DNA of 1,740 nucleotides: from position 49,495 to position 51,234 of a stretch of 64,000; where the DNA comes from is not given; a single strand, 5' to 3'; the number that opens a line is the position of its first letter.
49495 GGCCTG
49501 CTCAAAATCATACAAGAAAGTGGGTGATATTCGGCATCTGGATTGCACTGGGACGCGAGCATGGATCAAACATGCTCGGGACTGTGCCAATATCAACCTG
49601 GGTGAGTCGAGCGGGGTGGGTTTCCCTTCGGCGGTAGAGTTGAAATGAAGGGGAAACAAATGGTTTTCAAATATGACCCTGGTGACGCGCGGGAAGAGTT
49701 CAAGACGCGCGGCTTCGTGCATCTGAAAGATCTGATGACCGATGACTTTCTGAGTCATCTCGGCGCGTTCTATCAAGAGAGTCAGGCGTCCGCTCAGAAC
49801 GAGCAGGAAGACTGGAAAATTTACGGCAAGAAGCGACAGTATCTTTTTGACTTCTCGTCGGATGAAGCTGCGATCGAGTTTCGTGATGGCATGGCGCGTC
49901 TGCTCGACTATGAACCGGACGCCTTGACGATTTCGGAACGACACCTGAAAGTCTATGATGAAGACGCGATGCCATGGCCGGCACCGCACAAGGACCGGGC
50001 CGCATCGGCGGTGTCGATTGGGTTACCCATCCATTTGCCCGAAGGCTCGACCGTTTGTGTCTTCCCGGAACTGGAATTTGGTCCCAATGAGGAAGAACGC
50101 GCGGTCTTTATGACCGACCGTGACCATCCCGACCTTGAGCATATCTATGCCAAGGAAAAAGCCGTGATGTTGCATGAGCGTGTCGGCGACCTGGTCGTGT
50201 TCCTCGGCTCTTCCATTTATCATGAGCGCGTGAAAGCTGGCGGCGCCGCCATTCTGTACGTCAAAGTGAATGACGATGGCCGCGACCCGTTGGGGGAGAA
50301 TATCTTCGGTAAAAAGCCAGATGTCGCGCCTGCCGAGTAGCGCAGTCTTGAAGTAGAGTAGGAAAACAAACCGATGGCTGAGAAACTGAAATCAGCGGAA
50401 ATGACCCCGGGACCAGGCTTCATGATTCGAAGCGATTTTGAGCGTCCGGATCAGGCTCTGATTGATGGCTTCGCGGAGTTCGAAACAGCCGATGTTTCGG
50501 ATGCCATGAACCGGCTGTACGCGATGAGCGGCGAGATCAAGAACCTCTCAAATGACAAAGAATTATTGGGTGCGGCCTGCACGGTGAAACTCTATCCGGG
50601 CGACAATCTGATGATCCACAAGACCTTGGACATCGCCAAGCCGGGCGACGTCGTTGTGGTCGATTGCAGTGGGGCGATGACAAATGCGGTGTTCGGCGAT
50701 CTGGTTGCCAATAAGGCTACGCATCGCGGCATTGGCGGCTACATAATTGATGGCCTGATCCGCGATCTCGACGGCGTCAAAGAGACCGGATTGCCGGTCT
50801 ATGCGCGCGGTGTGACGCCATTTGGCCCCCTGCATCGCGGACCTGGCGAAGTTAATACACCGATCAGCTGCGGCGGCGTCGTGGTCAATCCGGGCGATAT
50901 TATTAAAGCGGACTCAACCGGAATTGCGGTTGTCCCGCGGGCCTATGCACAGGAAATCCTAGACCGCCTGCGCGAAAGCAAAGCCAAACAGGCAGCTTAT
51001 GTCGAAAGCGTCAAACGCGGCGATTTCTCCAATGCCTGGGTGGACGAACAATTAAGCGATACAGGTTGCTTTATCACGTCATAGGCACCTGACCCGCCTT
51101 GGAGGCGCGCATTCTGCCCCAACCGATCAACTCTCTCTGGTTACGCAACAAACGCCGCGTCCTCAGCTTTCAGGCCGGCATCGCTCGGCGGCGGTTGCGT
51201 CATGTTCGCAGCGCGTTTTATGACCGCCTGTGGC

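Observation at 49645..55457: Translationally coupled six-gene operon (oxygenase-like, RraA-like, two ATP-grasp ligases, Ldh_2 reductase, membrane acyltransferase) at the edge of the polysaccharide locus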

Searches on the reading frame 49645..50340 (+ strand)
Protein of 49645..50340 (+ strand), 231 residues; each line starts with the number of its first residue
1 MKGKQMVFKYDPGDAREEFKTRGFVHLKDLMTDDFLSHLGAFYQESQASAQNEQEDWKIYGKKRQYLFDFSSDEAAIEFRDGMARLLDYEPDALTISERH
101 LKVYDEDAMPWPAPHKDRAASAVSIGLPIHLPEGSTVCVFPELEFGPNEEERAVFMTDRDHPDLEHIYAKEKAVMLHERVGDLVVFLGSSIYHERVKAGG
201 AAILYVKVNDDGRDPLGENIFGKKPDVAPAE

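Call 3: search_protein_families(library=pfam, proteins=[window:49645-50340:+], max_evalue=0.01)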
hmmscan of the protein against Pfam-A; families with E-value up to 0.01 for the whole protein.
window:49645-50340:+ (231 aa): 0 families

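Call 4: search_protein_families(library=ncbifam, proteins=[window:49645-50340:+], max_evalue=0.01)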
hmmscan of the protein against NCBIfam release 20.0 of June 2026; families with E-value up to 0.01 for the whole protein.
window:49645-50340:+ (231 aa): 0 families

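Call 8: search_solved_structures(query=window:49645-50340:+, max_evalue=1)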
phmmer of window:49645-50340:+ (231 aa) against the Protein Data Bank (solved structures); distinct sequences matched with E-value up to 1: 12.
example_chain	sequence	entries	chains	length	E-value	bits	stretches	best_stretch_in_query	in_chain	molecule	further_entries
6ul8_A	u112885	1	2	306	0.36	13.6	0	95-127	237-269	Receptor-interacting serine/threonine-protein kinase 2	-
5ng0_A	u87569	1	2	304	0.37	13.6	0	95-127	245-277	Receptor-interacting serine/threonine-protein kinase 2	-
5w5j_A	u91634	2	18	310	0.37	13.6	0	95-127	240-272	Receptor-interacting serine/threonine-protein kinase 2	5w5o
5ng3_D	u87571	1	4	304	0.38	13.6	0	95-127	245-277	Receptor-interacting serine/threonine-protein kinase 2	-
6hmx_A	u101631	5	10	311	0.38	13.6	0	95-127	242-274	Receptor-interacting serine/threonine-protein kinase 2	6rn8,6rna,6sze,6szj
8x2o_A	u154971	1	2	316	0.39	13.5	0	95-127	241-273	Receptor-interacting serine/threonine-protein kinase 2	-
6es0_A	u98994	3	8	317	0.39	13.5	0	95-127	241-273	Receptor-interacting serine/threonine-protein kinase 2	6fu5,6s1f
8aza_A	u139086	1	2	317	0.39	13.5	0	95-127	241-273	Receptor-interacting serine/threonine-protein kinase 2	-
9f3v_A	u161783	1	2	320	0.41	13.5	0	95-127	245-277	Receptor-interacting serine/threonine-protein kinase 2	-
5ng2_A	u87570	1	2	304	0.41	13.4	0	95-127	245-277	Receptor-interacting serine/threonine-protein kinase 2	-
5ar2_A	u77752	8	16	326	0.42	13.4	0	95-127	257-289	RECEPTOR-INTERACTING SERINE/THREONINE-PROTEIN KINASE 2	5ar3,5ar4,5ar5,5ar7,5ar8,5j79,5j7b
4c8b_A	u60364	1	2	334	0.59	12.9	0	95-127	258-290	RECEPTOR-INTERACTING SERINE/THREONINE-PROTEIN KINASE 2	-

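Call 16: find_homologous_proteins(query=window:49645-50340:+, max_evalue=0.001)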
Query window:49645-50340:+ (231 aa): 245 proteins with E <= 0.001 among 445 candidates; the best 120 are listed.
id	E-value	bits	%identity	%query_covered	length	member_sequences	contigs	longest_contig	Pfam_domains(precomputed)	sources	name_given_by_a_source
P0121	1.5e-147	507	99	98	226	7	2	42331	-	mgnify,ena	mgnify:CR=1 FL=1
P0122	3.3e-132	457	88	97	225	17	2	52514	-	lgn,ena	-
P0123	3.8e-124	431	84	97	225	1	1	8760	-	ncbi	-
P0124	1.1e-122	426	83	97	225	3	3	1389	-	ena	-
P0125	1.1e-121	423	82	97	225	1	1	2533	-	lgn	-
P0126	1.8e-120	419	81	97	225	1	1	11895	-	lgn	-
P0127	3.5e-119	415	80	97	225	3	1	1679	-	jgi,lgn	-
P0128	1.6e-117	409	81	97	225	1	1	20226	-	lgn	-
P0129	1.4e-111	390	78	96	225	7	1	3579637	-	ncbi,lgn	ncbi:MAG: hypothetical protein ACE37M_10575 [Henriciella sp.]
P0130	9.9e-111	387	76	96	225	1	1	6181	-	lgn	-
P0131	1.1e-110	387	72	98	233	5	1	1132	-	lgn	-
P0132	3.0e-108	379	72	97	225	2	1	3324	-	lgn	-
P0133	5.6e-108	378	73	96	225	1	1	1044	-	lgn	-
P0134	6.5e-108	378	72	97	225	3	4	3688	-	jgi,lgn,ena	-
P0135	7.2e-108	378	70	100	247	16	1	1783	-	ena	-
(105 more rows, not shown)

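Call 25: predict_structure(alignment_id=A1)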
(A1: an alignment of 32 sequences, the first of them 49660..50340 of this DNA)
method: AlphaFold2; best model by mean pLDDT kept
length: 226 residues; sequences in the alignment: 32
mean_pLDDT: 90.8   pTM: 0.88
mean pLDDT of the five models: 90.8, 87.9, 87.5, 87.3, 86.9
residues with pLDDT >= 90: 164; 70-90: 48; 50-70: 7; < 50: 7
segments of 3 or more residues with pLDDT < 50: 220-226
pLDDT, mean of each block of 10 residues (from residue 1): 97 97 98 97 85 78 95 97 95 95 91 95 97 92 92 82 90 98 96 96 92 74 40
secondary structure, 60 per line:
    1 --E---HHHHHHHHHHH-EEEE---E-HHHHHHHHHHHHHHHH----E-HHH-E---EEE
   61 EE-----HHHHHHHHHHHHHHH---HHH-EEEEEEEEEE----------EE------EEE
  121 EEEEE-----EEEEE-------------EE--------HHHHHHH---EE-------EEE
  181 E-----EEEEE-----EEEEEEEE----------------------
elements in order: H7-17 E19-22 H28-43 E58-62 H68-82 E90-99 E118-125 E131-135 H159-165 E178-181 E187-191 E197-204

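Call 29: fold_search(model_id=the predicted structure, library=pdb)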
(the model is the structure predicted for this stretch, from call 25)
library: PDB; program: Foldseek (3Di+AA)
matches with E <= 10: 1771; with E <= 0.001: 450
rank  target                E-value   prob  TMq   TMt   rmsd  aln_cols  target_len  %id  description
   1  5erl_D                3.0e-07  1.00  0.63  0.56   4.9       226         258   13  Crystal structure of the epimerase SnoN in complex with Ni2+, succinate and nogalamycin RO (released 2016-05-11)
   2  5nch_A                4.0e-07  1.00  0.60  0.55   5.4       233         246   16  GriE apo form (released 2017-10-04)
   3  5equ_A                4.8e-07  1.00  0.63  0.56   4.7       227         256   14  Crystal structure of the epimerase SnoN in complex with Fe3+, alpha ketoglutarate and nogalamycin RO (released 2016-05-11)
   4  5epa_F                5.4e-07  1.00  0.59  0.54   5.0       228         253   13  Crystal structure of non-heme alpha ketoglutarate dependent carbocyclase SnoK from nogalamycin biosynthesis (released 2016-05-11)
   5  5erl_A                5.7e-07  1.00  0.56  0.50   6.5       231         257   14  Crystal structure of the epimerase SnoN in complex with Ni2+, succinate and nogalamycin RO (released 2016-05-11)
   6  4q5o_A                6.1e-07  1.00  0.52  0.44   6.4       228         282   13  Crystal structure of EctD from S. alaskensis with 2-oxoglutarate and 5-hydroxyectoine (released 2014-09-10)
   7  8xpf_A                6.4e-07  1.00  0.60  0.49   5.3       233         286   17  2OG-Fe(II) oxygenase-ColD in complex with collinodins (released 2025-01-15)
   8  5nci_B                6.8e-07  1.00  0.56  0.49   6.9       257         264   16  GriE in complex with cobalt, alpha-ketoglutarate and l-leucine (released 2017-10-04)
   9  4mhr                  7.2e-07  1.00  0.56  0.46   6.8       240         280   12  Crystal structure of EctD from S. alaskensis in its apoform (released 2014-09-03)
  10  5nch_B                7.7e-07  1.00  0.55  0.50   6.5       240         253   16  GriE apo form (released 2017-10-04)
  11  5nci_A                8.7e-07  1.00  0.56  0.49   6.7       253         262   17  GriE in complex with cobalt, alpha-ketoglutarate and l-leucine (released 2017-10-04)
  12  4xbz_F                1.0e-06  1.00  0.54  0.41   6.6       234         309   15  Crystal Structure of EvdO1 from Micromonospora carbonacea var. aurantiaca (released 2015-08-05)
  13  7u6j_B                1.0e-06  1.00  0.53  0.49   6.5       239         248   14  HalB with lysine and succinate (released 2023-03-15)
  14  7u6i_A                1.0e-06  1.00  0.52  0.49   6.8       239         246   12  HalB with glycine and succinate (released 2023-03-15)
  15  5ncj_B                1.1e-06  1.00  0.56  0.49   6.7       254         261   16  GriE in complex with manganese, succinate and (2S,4R)-5-hydroxyleucine (released 2017-10-04)
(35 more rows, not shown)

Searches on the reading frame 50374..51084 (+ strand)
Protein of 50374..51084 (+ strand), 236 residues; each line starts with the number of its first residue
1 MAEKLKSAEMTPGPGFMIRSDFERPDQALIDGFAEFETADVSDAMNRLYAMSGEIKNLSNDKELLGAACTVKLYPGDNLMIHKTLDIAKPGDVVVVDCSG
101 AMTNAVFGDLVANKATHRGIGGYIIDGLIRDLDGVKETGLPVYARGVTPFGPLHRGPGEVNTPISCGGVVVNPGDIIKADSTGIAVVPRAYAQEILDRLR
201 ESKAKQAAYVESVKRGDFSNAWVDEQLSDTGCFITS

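Call 3: search_protein_families(library=pfam, proteins=[window:50374-51084:+], max_evalue=0.01)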
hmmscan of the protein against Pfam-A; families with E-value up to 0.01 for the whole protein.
window:50374-51084:+ (236 aa): 1 family
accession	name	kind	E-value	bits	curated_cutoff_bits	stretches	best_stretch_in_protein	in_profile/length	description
PF03737.21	RraA-like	-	2.8e-46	157.9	24.5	1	38-186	1-152/152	Aldolase/RraA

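Call 4: search_protein_families(library=ncbifam, proteins=[window:50374-51084:+], max_evalue=0.01)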
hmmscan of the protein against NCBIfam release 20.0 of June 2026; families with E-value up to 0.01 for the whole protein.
window:50374-51084:+ (236 aa): 10 families
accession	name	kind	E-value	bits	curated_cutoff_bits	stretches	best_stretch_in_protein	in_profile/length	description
NF004850.0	PRK06201.1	subfamily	1.1e-72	244.1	231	1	16-232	6-222/222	hypothetical protein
NF006731.0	PRK09262.1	equivalog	6.3e-47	160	179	1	18-217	9-208/229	4-carboxy-4-hydroxy-2-oxoadipate aldolase/oxaloacetate decarboxylase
NF005442.0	PRK07028.1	equivalog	5.5e-43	147.1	593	1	24-217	224-415/430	bifunctional hexulose-6-phosphate synthase/ribonuclease regulator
TIGR02798.1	ligK_PcmE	equivalog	8.7e-43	146.5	304.5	1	18-214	3-199/222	4-carboxy-4-hydroxy-2-oxoadipate aldolase/oxaloacetate decarboxylase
NF006093.0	PRK08245.1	subfamily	1.8e-32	112.7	208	1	81-217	78-215/240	hypothetical protein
NF006875.0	PRK09372.1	equivalog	2.2e-27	95.7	136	1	35-190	2-157/161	ribonuclease E activity regulator RraA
NF009399.0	PRK12764.1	equivalog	9.3e-26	90.9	444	1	82-217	338-474/501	fumarylacetoacetate hydrolase family protein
TIGR01935.1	NOT-MenG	subfamily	1.6e-24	86.4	123.8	1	38-186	1-149/150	RraA family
NF009134.0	PRK12487.1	equivalog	1.2e-23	83.7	196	1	46-187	14-154/161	putative 4-hydroxy-4-methyl-2-oxoglutarate aldolase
TIGR02998.1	RraA_entero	equivalog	2.5e-13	50.4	241.25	1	54-187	22-154/161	ribonuclease E activity regulator RraA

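Call 35: search_solved_structures(query=window:50374-51084:+, max_evalue=0.00001, show_alignments=2)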
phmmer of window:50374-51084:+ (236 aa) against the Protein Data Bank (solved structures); distinct sequences matched with E-value up to 0.00001: 10.
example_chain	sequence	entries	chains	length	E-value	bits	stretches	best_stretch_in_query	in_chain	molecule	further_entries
3noj_A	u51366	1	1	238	6.9e-34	120.7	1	15-196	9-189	4-carboxy-4-hydroxy-2-oxoadipate aldolase/oxaloacetate decarboxylase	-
3c8o_A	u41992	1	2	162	4.1e-21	78.9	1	37-191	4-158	Regulator of ribonuclease activity A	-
5x15_A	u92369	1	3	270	4.7e-20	75.4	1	81-199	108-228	Putative transferase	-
3k4i_A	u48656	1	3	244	2.7e-18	69.6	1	26-217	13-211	uncharacterized protein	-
1j3l_A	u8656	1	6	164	2.2e-17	66.7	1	35-189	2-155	Demethylmenaquinone Methyltransferase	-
2pcn_A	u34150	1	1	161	1.7e-15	60.5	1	38-188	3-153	S-adenosylmethionine:2-demethylmenaquinone methyltransferase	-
1vi4_A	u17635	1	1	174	1.1e-14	57.8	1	52-187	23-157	Regulator of ribonuclease activity A protein 1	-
1nxj_A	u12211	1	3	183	1.1e-14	57.8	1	53-187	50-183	Probable S-adenosylmethionine:2-demethylmenaquinone methyltransferase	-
1q5x_A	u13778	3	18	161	2.5e-11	46.8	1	57-186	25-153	REGULATOR OF RNASE E ACTIVITY A | REGULATOR OF RIBONUCLEASE ACTIVITY A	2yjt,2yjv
5ir2_A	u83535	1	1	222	1.4e-10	44.4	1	22-203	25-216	Cellulase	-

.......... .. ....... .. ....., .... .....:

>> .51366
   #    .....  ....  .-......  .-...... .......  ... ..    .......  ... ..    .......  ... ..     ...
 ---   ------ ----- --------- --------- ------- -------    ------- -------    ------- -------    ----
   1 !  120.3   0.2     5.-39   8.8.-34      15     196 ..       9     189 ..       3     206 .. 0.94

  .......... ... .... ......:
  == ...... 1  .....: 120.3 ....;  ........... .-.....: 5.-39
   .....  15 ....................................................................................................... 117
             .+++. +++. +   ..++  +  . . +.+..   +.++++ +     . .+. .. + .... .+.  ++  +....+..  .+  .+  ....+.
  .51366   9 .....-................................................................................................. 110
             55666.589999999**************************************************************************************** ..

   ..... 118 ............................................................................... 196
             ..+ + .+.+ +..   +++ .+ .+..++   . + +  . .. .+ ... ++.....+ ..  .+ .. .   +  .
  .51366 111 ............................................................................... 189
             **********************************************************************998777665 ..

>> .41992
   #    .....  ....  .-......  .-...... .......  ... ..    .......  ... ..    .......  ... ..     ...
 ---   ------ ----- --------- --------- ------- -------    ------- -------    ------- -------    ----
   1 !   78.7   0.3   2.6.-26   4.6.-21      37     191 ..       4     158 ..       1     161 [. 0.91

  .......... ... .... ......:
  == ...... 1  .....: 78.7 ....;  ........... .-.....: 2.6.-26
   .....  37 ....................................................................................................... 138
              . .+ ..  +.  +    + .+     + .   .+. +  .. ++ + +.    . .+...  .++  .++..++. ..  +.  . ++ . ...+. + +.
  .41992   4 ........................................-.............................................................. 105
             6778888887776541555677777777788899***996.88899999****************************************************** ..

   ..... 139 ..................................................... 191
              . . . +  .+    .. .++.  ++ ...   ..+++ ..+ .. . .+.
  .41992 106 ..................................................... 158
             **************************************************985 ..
